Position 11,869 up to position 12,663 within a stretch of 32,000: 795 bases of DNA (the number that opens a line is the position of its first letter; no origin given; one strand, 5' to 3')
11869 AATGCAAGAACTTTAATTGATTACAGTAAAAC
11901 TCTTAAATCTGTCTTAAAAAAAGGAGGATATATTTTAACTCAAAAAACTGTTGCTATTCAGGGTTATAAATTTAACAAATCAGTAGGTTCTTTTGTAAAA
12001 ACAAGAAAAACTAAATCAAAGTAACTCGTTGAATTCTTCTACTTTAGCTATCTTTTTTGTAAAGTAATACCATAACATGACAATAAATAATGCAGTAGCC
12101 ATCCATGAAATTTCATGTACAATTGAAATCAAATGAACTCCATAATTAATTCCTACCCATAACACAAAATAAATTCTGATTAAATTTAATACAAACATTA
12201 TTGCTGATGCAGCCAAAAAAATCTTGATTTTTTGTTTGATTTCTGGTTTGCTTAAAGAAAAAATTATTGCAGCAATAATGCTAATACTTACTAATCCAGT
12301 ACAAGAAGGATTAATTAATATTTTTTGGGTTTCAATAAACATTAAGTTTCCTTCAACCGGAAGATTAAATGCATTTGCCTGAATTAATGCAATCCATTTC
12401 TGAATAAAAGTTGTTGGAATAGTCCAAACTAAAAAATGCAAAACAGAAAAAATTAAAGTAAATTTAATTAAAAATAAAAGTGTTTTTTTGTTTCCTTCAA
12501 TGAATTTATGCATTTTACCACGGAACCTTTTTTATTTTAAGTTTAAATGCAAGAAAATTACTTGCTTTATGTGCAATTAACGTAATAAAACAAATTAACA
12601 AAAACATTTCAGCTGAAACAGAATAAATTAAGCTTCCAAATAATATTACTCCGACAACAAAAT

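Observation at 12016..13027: Minimal archaeosortase-family gene translationally abutting CDP-archaeol synthase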

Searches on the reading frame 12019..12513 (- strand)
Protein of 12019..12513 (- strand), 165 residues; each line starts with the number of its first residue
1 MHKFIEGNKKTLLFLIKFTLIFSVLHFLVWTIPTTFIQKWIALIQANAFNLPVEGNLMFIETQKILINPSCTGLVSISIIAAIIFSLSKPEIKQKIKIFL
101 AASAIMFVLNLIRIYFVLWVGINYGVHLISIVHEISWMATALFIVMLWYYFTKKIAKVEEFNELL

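Call 3: search_protein_families(library=pfam, proteins=[window:12019-12513:-], max_evalue=1)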
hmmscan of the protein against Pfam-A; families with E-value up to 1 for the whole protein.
window:12019-12513:- (165 aa): 2 families
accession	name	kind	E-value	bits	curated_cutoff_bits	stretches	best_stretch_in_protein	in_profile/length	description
PF09721.15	Exosortase_EpsH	-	2.4e-08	34.1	25.7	1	10-151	98-251/254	Transmembrane exosortase (Exosortase_EpsH)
PF06826.17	Asp-Al_Ex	-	0.0031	17.8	27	1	76-147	22-94/167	Predicted Permease Membrane Region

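Call 4: search_protein_families(library=ncbifam, proteins=[window:12019-12513:-], max_evalue=1)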
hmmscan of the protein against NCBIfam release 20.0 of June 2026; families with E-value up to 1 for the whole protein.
window:12019-12513:- (165 aa): 10 families
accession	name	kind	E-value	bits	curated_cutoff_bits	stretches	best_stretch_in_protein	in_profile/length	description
TIGR04178.1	exo_archaeo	signature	3.3e-13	49.7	23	1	66-151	2-91/97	exosortase/archaeosortase family protein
TIGR04124.1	archaeo_artE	exception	1.1e-07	32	95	1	9-153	3-149/153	archaeosortase family protein ArtE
TIGR04175.1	archaeo_artD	exception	1.7e-07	31.4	125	1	13-156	4-146/150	archaeosortase D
NF033505.2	paceosortase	exception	3e-07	30.7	80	1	18-159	14-151/167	pacearchaeosortase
TIGR04125.1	exosort_PGF_TRM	exception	3.7e-07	29.9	75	1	63-119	142-197/271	archaeosortase A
TIGR03762.1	archaeo_artC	exception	3e-06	27.3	100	1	26-152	133-272/274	archaeosortase C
NF045528.1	heimosortase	equivalog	0.00068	19.7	130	1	48-124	71-144/199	heimdallarchaeosortase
NF035943.2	exosort_XrtV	exception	0.00084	18.7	313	1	35-147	141-258/270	exosortase V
TIGR04293.1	archaeo_artF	exception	0.057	13.4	150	1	52-147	55-150/166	archaeosortase family protein ArtF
TIGR04152.1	exosort_VPLPA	exception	0.062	12.4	400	1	40-147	126-235/486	VPLPA-CTERM-specific exosortase XrtD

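Call 8: find_homologous_proteins(query=window:12019-12513:-, max_evalue=0.001)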
Query window:12019-12513:- (165 aa): 28 proteins with E <= 0.001 among 127 candidates.
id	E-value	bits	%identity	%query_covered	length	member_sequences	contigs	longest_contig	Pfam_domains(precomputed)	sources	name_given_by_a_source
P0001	3.0e-97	341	100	100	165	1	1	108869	PF09721.16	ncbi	-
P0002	7.5e-83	295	85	100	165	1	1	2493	PF09721.16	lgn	-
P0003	1.0e-72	262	77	96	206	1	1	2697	PF09721.16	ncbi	-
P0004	3.9e-70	253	73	97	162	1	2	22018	PF09721.16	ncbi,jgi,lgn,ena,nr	ncbi:archaeosortase/exosortase family protein [Candidatus Micrarchaeota archaeon]|nr:archaeosortase/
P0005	4.3e-67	243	73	95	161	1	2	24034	PF09721.16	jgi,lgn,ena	-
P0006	8.2e-67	242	72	97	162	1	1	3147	PF09721.16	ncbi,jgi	jgi:exosortase/archaeosortase family protein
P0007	2.6e-66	241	71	95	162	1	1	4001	PF09721.16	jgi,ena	-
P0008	3.2e-66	241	69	95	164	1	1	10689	PF09721.16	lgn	-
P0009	7.1e-66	239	74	95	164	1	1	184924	PF09721.16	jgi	jgi:exosortase/archaeosortase family protein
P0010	1.2e-64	235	69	95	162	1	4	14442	PF09721.16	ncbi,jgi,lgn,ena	-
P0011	1.8e-64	235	68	95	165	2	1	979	PF09721.16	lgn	-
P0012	4.2e-64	234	68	95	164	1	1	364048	PF09721.16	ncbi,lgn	-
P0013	5.6e-64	233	70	96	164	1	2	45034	PF09721.16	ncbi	ncbi:MAG: archaeosortase/exosortase family protein [archaeon]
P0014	3.3e-60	221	68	96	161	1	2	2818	PF09721.16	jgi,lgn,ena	-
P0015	2.3e-59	218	68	96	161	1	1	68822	PF09721.16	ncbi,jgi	-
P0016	9.1e-44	168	67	71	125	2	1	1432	PF09721.16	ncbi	ncbi:MAG: hypothetical protein COX63_01510, partial [Candidatus Diapherotrites archaeon CG_4_10_14_0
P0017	5.8e-41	158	49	100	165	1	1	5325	PF09721.16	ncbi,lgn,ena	-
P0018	1.0e-39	154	46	100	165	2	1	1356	PF09721.16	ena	-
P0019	6.7e-39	152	48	100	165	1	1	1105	PF09721.16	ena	-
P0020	1.5e-38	151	47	96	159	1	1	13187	PF09721.16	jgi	jgi:exosortase/archaeosortase family protein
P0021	1.6e-38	150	48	100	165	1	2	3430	PF09721.16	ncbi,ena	-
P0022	6.7e-36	142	49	95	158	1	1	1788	PF09721.16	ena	-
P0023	7.5e-36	142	45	100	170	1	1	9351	PF09721.16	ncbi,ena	-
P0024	4.4e-35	139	44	95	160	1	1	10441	PF09721.16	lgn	-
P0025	2.3e-32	130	42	96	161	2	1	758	PF09721.16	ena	-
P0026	6.7e-32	129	47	96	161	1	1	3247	PF09721.16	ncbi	-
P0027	9.0e-26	109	44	84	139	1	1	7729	PF09721.16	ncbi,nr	ncbi:MAG: archaeosortase/exosortase family protein, partial [Candidatus Diapherotrites archaeon]|nr:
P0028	5.1e-25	107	40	87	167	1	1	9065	PF09721.16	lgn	-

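Call 11: find_encoding_contigs(protein=P0012, flank=6000, max_places=3)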
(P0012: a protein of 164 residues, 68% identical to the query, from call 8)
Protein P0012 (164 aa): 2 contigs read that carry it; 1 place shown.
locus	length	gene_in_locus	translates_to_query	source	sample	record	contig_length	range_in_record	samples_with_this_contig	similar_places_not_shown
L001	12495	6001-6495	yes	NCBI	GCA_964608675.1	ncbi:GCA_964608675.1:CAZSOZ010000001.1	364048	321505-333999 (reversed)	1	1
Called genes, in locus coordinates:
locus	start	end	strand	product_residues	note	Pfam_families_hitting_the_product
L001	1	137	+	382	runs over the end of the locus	-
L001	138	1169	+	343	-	-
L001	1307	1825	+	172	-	-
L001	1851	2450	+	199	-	PF00069:Pkinase (weak), PF01163:RIO1, PF06293:Kdo (weak), PF07714:PK_Tyr_Ser-Thr (weak)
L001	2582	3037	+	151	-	PF08069:Ribosomal_S13_N, PF00312:Ribosomal_S15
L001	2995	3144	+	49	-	-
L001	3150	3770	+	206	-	PF01015:Ribosomal_S3Ae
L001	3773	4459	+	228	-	PF01940:DUF92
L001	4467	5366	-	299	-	PF25145:NfeD1b_N, PF00574:CLP_protease (faint), PF01343:Peptidase_S49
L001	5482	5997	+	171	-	PF01864:CarS-like, PF01148:CTP_transf_1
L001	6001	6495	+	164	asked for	PF09721:Exosortase_EpsH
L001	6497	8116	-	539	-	PF07549:Sec_GG (weak), PF02355:SecD_SecF_C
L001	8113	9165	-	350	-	PF07549:Sec_GG (weak), PF02355:SecD_SecF_C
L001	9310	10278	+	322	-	PF17835:NOG1_N, PF00009:GTP_EFTU (faint), PF00350:Dynamin_N (faint), PF09439:SRPRB (weak), PF01926:MMR_HSR1, PF02421:FeoB_N, PF06858:NOG1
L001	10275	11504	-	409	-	-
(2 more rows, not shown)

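Call 12: find_encoding_contigs(protein=P0009, flank=6000, max_places=3)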
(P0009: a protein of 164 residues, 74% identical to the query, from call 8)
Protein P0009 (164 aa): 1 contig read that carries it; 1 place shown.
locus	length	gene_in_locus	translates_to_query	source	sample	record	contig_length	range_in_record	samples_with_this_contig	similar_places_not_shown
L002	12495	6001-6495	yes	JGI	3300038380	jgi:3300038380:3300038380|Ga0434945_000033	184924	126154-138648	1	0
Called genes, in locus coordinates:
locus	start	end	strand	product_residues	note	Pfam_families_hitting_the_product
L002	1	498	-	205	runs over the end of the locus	-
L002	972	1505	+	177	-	-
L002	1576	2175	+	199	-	PF06293:Kdo (weak), PF07714:PK_Tyr_Ser-Thr, PF00069:Pkinase, PF01163:RIO1, PF02958:EcKL (weak), PF03109:ABC1 (faint)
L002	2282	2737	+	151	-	PF08069:Ribosomal_S13_N, PF00312:Ribosomal_S15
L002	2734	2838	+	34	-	-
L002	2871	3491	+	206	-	PF01015:Ribosomal_S3Ae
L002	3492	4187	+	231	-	PF01940:DUF92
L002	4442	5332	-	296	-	PF25145:NfeD1b_N, PF01343:Peptidase_S49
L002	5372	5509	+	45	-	-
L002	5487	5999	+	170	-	PF01864:CarS-like, PF01148:CTP_transf_1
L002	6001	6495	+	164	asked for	PF09721:Exosortase_EpsH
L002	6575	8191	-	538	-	PF07549:Sec_GG (weak), PF02355:SecD_SecF_C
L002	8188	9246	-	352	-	PF02355:SecD_SecF_C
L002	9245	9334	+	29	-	-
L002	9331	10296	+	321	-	PF17835:NOG1_N, PF00025:Arf (faint), PF09439:SRPRB, PF01926:MMR_HSR1, PF02421:FeoB_N, PF04548:AIG1 (weak), PF00009:GTP_EFTU (weak), PF06858:NOG1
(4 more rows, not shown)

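Call 13: find_encoding_contigs(protein=P0020, flank=6000, max_places=2)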
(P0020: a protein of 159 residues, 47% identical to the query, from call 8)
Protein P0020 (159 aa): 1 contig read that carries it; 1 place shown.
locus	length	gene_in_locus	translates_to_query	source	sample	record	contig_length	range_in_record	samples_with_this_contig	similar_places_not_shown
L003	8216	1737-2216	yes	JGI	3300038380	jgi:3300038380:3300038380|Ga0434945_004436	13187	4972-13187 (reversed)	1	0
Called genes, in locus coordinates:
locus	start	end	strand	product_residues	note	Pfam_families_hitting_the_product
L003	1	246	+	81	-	?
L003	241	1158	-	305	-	PF00574:CLP_protease (weak), PF25145:NfeD1b_N, PF01343:Peptidase_S49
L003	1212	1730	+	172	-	PF01864:CarS-like, PF01148:CTP_transf_1 (weak)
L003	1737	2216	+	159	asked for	PF09721:Exosortase_EpsH (weak)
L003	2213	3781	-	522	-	PF07549:Sec_GG (weak), PF02355:SecD_SecF_C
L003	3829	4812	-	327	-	PF02355:SecD_SecF_C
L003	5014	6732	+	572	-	PF16656:Pur_ac_phosph_N (faint), PF00041:fn3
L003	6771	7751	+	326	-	PF00009:GTP_EFTU (faint), PF17835:NOG1_N, PF09439:SRPRB (weak), PF01926:MMR_HSR1, PF02421:FeoB_N, PF06858:NOG1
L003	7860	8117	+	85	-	PF03685:UPF0147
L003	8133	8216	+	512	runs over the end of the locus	PF00149:Metallophos, PF04042:DNA_pol_E_B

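Call 14: find_encoding_contigs(protein=P0023, flank=6000, max_places=2)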
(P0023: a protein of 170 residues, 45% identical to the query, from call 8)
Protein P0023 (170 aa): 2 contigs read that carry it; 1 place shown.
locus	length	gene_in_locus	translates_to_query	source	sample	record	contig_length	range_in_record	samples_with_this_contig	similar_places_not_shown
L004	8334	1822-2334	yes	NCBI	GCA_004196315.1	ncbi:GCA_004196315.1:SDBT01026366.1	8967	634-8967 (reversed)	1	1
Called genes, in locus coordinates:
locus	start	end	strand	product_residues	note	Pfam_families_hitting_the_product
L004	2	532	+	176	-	?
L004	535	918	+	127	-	PF01940:DUF92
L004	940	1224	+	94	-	PF01940:DUF92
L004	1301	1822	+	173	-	PF01864:CarS-like, PF01148:CTP_transf_1 (weak)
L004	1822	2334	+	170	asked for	PF09721:Exosortase_EpsH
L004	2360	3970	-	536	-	PF02355:SecD_SecF_C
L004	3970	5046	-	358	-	PF02355:SecD_SecF_C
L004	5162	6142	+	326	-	PF17835:NOG1_N, PF09439:SRPRB (weak), PF01926:MMR_HSR1, PF02421:FeoB_N, PF06858:NOG1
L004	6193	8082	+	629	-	-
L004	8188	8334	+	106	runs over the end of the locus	PF03685:UPF0147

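Call 15: find_encoding_contigs(protein=P0024, flank=6000, max_places=2)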
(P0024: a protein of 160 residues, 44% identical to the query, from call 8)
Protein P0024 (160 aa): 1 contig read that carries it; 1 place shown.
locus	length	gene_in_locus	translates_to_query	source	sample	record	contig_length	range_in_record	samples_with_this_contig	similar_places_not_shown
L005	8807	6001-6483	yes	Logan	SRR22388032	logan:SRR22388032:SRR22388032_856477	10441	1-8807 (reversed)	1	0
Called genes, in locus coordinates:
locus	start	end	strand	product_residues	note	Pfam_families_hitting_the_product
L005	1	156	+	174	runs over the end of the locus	-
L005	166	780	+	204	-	PF00069:Pkinase, PF01636:APH (faint), PF07714:PK_Tyr_Ser-Thr, PF01163:RIO1, PF06293:Kdo (weak)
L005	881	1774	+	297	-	-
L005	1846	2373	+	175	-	-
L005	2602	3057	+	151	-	PF08069:Ribosomal_S13_N, PF00312:Ribosomal_S15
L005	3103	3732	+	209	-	PF01015:Ribosomal_S3Ae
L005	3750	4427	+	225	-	PF01940:DUF92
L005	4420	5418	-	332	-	PF25145:NfeD1b_N, PF01343:Peptidase_S49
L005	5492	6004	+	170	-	PF01148:CTP_transf_1 (weak), PF01864:CarS-like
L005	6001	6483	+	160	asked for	PF09721:Exosortase_EpsH (weak)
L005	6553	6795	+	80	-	PF26688:RHH_12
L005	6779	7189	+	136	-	PF10130:PIN_2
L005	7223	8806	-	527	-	?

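Call 16: find_encoding_contigs(protein=P0028, flank=6000, max_places=2)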
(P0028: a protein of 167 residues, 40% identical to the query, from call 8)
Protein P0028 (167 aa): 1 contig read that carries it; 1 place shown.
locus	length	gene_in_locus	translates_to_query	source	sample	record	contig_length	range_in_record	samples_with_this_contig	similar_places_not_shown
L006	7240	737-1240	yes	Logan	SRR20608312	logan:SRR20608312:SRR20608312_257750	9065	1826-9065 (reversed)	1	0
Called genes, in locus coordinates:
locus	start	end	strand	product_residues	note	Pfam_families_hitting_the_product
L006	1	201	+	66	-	?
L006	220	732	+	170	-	PF01864:CarS-like, PF01148:CTP_transf_1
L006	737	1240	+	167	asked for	PF09721:Exosortase_EpsH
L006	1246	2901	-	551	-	PF07549:Sec_GG, PF02355:SecD_SecF_C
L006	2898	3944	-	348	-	PF02355:SecD_SecF_C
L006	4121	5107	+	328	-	PF17835:NOG1_N, PF01926:MMR_HSR1, PF02421:FeoB_N, PF06858:NOG1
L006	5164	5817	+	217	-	-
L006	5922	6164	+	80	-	PF03685:UPF0147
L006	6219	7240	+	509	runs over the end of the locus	PF00149:Metallophos (weak), PF04042:DNA_pol_E_B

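Call 25: find_related_loci(query=A1, collection=genome_contigs, flank=10000)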
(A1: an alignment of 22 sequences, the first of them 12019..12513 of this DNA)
Query A1 (165 aa) in genome_contigs; peptide patterns used: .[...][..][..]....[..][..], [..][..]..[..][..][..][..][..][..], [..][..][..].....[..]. (x = any residue, [..] = any of these).
175 stretches matched a pattern; 41 encode a relative of the query (tblastn E <= 1e-3); 41 distinct loci.
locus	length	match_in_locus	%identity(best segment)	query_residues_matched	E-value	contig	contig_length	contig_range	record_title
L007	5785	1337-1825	72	3-165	4e-70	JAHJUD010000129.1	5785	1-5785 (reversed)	MAG: Candidatus Micrarchaeota archaeon isolate OS_PC_MetaG.mb.82 OS_PC_MetaG.mb.82_k141_526744, whole genome shotgun seq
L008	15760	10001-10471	68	9-165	6e-70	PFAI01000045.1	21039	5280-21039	MAG: Candidatus Diapherotrites archaeon CG10_big_fil_rev_8_21_14_0_10_31_34 CG10_8_21_14_0.10_scaffold_4461_c, whole gen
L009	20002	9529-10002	70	8-165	1e-69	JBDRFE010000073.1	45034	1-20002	MAG: archaeon isolate MEGAHIT-group-1.353 k141_12231041, whole genome shotgun sequence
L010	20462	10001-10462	68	10-163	1e-62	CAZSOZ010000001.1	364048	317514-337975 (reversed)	MAG TPA_asm: uncultured archaeon isolate SRP141376_co4_183 genome assembly, contig: NODE_7_length_364048_cov_12.630847,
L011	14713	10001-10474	68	8-165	3e-60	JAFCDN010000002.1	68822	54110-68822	MAG: Candidatus Iainarchaeum archaeon isolate Meg19_1012_Bin_505 Meg19_1012_Bin_505_scaffold_366, whole genome shotgun s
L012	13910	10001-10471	53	9-165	7e-49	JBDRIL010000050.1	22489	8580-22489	MAG: archaeon isolate MEGAHIT-group-1.583 k141_5096701, whole genome shotgun sequence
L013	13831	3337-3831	44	1-165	3e-43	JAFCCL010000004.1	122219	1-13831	MAG: Candidatus Iainarchaeum archaeon isolate AB_3033_Bin_170 AB_3033_Bin_170_scaffold_55, whole genome shotgun sequence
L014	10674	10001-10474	48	8-165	2e-41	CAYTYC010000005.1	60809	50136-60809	MAG TPA_asm: uncultured archaeon isolate binchicken_co17_196 genome assembly, contig: NODE_1553_length_60809_cov_6.54054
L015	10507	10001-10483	42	5-165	5e-41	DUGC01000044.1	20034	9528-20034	MAG TPA_asm: Candidatus Iainarchaeum archaeon isolate UBA10205 contig_124353, whole genome shotgun sequence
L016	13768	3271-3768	45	1-165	7e-41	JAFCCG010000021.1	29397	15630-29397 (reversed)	MAG: Chloroflexi bacterium isolate AB_1215_Bin_59 AB_1215_Bin_59.fna_scaffold_4888, whole genome shotgun sequence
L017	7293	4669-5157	42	8-165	7e-39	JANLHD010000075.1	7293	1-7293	MAG: archaeon isolate P6-8 k99_380606, whole genome shotgun sequence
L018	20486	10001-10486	44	4-165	7e-38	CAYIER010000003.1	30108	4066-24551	MAG TPA_asm: uncultured archaeon isolate ERP119705_co19_171 genome assembly, contig: NODE_1086_length_30108_cov_7.792433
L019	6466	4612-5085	42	8-165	5e-38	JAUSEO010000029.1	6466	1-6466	MAG: archaeon isolate E14_maxbin.202 E14_k141_323737, whole genome shotgun sequence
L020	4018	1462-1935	42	8-165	1e-37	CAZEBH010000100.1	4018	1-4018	MAG TPA_asm: uncultured archaeon isolate SRP302447_co1_795 genome assembly, contig: NODE_66694_length_4018_cov_8.714358,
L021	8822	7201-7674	42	8-165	4e-37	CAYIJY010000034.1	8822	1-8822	MAG TPA_asm: uncultured archaeon isolate ERP119705_co24_1056 genome assembly, contig: NODE_11832_length_8822_cov_4.64469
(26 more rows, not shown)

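Call 35: search_solved_structures(query=A1, max_evalue=10, show_alignments=2)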
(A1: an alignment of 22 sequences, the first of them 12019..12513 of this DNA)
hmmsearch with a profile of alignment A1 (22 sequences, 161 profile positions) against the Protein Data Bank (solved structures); distinct sequences matched with E-value up to 10: 0.
